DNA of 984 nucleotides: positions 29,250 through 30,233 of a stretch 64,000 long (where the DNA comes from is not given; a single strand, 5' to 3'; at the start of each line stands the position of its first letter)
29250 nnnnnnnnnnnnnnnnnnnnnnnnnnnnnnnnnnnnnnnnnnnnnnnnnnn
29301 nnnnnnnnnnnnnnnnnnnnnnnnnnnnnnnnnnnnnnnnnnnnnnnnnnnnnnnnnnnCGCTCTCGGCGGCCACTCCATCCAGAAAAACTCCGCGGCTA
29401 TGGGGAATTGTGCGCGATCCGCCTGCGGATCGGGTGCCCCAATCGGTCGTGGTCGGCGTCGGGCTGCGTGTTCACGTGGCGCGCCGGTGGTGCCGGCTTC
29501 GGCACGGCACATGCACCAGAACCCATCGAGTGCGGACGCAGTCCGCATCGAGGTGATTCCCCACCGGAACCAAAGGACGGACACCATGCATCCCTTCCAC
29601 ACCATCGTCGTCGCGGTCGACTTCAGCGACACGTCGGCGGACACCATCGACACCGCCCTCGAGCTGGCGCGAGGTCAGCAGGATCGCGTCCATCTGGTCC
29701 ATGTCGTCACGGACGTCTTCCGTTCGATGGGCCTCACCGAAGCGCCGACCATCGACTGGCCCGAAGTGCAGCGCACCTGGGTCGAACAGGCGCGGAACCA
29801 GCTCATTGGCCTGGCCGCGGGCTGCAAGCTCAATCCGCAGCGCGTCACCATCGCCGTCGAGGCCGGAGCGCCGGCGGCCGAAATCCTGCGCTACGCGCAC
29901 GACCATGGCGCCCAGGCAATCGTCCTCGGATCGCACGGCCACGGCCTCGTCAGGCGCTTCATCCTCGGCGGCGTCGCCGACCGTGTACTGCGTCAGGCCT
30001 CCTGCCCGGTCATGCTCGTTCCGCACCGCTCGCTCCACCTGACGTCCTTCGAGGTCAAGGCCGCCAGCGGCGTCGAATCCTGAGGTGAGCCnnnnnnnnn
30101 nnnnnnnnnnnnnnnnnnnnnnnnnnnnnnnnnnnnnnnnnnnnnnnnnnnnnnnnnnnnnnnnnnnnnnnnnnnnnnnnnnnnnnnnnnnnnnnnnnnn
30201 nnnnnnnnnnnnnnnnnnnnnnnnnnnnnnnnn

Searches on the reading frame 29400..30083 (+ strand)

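Call 51: search_protein_families(library=pfam, proteins=[window:29400-30083:+], max_evalue=1)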
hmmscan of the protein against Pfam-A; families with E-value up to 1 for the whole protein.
window:29400-30083:+ (227 aa): 1 family
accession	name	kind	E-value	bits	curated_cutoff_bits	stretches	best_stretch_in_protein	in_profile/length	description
PF00582.32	Usp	-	8.7e-32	111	24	1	66-208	2-141/141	Universal stress protein family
